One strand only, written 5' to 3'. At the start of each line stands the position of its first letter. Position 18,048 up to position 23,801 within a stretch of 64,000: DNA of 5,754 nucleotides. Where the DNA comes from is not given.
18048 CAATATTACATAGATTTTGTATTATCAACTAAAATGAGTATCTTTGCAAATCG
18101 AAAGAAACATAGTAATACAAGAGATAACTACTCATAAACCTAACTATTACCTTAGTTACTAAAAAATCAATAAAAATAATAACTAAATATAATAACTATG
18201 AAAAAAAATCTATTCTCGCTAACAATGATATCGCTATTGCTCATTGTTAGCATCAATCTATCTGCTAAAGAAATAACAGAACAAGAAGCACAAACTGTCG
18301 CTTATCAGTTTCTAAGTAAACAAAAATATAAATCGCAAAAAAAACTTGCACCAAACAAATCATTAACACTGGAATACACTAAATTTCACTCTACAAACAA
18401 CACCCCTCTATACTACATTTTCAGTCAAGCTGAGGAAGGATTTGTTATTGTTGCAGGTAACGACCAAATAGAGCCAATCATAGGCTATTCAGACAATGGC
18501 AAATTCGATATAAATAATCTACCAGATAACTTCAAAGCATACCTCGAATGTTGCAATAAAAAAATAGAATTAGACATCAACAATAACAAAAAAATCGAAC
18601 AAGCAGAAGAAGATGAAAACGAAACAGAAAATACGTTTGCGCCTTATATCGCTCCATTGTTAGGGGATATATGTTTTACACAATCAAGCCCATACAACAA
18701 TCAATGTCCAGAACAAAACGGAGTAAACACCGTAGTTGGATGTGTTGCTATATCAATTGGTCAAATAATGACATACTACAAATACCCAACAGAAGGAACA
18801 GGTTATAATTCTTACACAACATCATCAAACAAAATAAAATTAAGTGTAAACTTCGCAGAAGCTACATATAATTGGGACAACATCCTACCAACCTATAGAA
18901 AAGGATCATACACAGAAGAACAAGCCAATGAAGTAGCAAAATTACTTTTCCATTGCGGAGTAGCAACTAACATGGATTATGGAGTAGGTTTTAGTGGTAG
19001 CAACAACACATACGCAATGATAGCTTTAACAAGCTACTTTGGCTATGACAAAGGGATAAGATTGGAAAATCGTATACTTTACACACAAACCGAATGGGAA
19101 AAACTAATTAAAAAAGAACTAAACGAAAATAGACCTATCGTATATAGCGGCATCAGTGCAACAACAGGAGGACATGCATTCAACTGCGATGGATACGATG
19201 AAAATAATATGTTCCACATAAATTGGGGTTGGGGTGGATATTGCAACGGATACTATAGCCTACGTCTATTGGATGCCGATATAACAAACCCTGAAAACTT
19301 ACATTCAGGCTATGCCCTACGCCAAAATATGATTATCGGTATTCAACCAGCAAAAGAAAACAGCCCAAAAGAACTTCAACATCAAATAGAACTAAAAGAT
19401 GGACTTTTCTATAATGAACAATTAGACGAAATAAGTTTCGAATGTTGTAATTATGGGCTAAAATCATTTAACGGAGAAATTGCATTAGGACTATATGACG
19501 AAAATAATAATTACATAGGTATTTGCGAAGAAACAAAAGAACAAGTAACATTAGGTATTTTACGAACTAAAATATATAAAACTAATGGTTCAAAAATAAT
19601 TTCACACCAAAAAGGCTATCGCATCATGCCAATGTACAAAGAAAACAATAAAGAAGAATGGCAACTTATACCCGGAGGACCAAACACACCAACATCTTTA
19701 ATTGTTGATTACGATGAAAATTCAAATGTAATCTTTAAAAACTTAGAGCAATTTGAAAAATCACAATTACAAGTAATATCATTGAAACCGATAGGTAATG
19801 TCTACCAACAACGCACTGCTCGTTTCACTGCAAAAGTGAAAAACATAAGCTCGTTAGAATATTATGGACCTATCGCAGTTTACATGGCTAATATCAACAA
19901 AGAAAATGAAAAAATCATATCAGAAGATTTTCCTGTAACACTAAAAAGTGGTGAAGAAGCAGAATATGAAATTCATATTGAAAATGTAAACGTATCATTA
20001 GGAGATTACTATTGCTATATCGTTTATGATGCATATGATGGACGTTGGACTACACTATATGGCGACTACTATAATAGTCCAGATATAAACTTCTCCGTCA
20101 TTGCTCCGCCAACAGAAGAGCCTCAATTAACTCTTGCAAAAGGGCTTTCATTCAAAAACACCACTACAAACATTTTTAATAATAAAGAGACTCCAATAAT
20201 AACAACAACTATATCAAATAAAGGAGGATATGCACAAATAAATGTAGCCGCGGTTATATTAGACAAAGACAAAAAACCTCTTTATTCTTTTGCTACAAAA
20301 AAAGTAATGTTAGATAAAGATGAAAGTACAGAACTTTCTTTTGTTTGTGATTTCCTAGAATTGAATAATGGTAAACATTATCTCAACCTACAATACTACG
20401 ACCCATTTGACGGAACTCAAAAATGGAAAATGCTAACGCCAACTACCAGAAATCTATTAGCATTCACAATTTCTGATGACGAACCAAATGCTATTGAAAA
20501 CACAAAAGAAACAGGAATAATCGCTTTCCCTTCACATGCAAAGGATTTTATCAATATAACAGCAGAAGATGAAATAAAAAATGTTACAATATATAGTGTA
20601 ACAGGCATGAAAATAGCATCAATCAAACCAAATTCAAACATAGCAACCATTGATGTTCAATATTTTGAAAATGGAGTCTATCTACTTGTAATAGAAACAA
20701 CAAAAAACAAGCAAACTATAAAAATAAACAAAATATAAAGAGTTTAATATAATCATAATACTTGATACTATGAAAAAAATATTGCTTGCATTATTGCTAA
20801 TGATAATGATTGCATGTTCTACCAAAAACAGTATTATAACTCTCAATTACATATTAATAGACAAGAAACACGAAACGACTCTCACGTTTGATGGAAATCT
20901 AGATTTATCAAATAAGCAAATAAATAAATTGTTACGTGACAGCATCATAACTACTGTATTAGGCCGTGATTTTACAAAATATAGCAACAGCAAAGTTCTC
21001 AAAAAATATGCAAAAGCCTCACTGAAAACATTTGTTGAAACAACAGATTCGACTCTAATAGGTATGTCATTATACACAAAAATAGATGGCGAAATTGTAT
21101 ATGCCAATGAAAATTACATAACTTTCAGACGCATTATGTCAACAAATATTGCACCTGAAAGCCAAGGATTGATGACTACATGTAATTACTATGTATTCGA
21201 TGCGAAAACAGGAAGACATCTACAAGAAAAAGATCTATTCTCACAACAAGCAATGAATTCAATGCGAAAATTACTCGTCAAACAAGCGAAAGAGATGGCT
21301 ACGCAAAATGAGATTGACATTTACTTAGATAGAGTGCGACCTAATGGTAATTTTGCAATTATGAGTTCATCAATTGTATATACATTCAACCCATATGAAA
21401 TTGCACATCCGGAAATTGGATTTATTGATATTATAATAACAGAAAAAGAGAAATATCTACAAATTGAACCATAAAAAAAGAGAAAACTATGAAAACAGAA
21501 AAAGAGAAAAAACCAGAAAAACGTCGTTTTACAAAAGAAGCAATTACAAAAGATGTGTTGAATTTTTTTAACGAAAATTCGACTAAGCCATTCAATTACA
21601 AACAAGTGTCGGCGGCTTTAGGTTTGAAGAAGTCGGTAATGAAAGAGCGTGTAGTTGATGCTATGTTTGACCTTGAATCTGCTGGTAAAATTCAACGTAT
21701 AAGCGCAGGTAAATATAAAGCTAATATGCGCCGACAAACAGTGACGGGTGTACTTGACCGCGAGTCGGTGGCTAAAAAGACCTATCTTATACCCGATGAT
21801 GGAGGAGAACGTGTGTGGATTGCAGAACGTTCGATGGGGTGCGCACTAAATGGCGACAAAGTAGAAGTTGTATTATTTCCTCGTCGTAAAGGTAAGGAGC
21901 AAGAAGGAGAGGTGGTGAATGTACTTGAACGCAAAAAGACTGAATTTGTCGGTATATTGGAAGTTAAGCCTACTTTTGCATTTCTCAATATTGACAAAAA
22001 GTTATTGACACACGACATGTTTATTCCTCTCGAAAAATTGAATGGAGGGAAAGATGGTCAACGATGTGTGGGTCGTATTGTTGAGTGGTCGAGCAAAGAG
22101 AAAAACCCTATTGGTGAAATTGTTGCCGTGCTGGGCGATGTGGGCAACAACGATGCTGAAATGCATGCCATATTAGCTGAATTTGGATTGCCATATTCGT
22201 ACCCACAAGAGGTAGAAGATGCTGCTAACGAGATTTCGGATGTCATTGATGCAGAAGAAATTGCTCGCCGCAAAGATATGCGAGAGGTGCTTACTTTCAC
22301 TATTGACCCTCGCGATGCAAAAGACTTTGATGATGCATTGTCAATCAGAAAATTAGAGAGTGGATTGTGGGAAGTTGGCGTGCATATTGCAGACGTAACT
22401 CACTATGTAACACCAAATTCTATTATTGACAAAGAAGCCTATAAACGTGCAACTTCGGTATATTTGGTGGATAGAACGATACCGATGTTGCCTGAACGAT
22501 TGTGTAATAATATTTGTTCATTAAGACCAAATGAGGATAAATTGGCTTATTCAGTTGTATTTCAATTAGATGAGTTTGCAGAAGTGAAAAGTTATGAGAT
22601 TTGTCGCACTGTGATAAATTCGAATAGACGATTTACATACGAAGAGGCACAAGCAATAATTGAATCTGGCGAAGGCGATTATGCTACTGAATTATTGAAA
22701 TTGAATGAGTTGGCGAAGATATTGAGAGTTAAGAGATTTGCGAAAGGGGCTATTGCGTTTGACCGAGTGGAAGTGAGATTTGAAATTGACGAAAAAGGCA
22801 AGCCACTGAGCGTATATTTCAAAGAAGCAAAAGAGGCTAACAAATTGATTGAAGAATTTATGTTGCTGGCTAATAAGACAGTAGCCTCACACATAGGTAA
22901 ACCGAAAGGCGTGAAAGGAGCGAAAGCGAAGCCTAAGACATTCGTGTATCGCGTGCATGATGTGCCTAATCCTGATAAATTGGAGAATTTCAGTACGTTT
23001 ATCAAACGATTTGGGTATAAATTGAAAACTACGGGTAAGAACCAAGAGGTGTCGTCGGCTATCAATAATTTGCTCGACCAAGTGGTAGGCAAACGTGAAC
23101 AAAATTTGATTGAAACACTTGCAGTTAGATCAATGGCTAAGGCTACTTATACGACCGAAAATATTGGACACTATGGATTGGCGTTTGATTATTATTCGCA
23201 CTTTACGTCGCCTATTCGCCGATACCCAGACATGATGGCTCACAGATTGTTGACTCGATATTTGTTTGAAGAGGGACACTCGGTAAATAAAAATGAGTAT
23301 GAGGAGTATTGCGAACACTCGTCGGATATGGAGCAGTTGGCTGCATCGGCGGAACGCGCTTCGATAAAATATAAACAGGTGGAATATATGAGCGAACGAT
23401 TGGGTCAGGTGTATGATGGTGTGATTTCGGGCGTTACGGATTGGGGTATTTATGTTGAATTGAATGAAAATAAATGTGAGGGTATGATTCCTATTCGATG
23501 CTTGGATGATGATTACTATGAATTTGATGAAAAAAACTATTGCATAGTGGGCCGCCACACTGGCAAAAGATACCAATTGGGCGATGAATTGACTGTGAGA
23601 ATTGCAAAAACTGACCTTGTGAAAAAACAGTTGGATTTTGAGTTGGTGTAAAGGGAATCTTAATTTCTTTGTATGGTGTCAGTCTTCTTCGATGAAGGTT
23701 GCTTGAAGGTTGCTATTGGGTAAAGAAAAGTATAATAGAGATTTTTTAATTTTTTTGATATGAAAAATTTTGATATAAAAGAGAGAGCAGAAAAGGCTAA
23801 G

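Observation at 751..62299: Heptamer arrays mark most gene and operon junctions of the backbone but are missing from the AT-rich islands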

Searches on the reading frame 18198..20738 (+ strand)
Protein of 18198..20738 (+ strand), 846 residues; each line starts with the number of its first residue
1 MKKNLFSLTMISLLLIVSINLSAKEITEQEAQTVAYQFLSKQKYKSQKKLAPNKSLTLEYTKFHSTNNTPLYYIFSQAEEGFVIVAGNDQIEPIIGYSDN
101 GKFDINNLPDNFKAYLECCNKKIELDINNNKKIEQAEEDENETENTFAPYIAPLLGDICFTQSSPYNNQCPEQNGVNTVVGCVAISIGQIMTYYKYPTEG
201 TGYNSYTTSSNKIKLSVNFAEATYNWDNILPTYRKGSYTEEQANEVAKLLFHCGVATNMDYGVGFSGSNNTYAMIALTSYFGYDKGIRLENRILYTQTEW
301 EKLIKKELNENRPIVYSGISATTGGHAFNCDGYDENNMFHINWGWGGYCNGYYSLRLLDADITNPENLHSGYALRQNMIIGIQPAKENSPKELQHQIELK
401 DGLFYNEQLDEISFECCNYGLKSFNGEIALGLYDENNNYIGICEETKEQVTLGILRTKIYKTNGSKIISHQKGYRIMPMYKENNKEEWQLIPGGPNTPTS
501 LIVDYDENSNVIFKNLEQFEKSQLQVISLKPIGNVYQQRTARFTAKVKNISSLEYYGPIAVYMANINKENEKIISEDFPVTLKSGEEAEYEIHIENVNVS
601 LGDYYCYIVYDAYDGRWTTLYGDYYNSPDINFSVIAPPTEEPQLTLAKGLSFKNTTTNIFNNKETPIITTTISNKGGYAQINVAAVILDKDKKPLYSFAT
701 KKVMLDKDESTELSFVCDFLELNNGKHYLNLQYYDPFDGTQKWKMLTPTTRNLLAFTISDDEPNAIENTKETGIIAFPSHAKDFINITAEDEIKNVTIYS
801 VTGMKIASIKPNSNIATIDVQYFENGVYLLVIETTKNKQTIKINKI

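Call 11: search_protein_families(library=pfam, proteins=[window:18198-20738:+])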
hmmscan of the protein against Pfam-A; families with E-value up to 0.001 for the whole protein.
window:18198-20738:+ (846 aa): 4 families
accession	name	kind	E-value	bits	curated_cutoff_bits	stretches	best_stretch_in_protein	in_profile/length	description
PF01640.23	Peptidase_C10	-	8.9e-69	232.1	26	1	160-353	1-194/194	Peptidase C10 family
PF13734.11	Inhibitor_I69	-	1.1e-24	87.2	25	1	23-123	1-98/98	Spi protease inhibitor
PF18962.6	Por_Secre_tail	-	3.7e-07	30.8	27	1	777-842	2-72/75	Secretion system C-terminal sorting domain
PF13529.12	Peptidase_C39_2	-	0.0005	21.1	24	0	296-341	85-139/143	Peptidase_C39 like family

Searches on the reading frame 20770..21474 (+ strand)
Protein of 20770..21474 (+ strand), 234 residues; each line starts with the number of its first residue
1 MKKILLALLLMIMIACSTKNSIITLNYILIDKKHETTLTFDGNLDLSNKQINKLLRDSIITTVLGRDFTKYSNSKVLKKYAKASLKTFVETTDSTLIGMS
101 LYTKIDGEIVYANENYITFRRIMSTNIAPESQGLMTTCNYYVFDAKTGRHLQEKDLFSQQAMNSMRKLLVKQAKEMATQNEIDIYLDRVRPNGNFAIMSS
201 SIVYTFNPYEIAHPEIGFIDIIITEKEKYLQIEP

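Call 11: search_protein_families(library=pfam, proteins=[window:20770-21474:+])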
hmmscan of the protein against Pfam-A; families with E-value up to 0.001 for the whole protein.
window:20770-21474:+ (234 aa): 1 family
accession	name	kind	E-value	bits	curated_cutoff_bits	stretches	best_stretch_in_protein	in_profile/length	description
PF11738.13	DUF3298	-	3.2e-08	34.8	24.1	1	154-223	1-81/84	Protein of unknown function (DUF3298)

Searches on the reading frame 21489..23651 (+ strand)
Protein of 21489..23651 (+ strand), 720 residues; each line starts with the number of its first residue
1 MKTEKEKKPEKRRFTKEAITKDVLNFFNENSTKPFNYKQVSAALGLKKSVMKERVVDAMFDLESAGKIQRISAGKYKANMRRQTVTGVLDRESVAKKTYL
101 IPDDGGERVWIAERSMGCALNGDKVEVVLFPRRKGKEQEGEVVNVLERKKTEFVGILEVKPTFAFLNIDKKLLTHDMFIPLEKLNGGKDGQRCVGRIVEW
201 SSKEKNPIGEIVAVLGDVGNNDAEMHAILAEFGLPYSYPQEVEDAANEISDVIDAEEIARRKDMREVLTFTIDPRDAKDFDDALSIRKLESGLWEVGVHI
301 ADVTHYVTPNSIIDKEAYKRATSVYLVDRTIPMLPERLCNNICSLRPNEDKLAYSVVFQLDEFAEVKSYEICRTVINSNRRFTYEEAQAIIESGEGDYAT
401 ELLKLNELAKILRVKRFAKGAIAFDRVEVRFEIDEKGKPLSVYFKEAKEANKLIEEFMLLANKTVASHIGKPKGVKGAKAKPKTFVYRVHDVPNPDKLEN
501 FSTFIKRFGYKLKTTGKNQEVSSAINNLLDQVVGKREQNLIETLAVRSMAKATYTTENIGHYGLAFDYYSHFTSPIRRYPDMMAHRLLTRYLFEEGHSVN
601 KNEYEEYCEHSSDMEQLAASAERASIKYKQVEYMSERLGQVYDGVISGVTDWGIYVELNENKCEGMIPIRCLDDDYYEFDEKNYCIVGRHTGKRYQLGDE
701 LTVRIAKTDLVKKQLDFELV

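Call 11: search_protein_families(library=pfam, proteins=[window:21489-23651:+])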
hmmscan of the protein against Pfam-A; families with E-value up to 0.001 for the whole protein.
window:21489-23651:+ (720 aa): 5 families
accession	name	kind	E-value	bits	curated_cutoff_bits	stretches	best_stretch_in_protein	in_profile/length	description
PF00773.25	RNB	-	4.8e-112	374.9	29.3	1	261-593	1-325/326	RNB domain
PF17876.7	CSD2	-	1.3e-23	83.3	26.2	1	165-239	1-74/74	Cold shock domain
PF08206.17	OB_RNB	-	4.1e-13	49.3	24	1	99-145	12-58/58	Ribonuclease B OB domain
PF17849.7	OB_Dis3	-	2e-11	44.2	22.8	1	162-232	10-76/77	Dis3-like cold-shock domain 2 (CSD2)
PF00575.29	S1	-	7.1e-10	39.6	22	1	638-718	4-72/74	S1 RNA binding domain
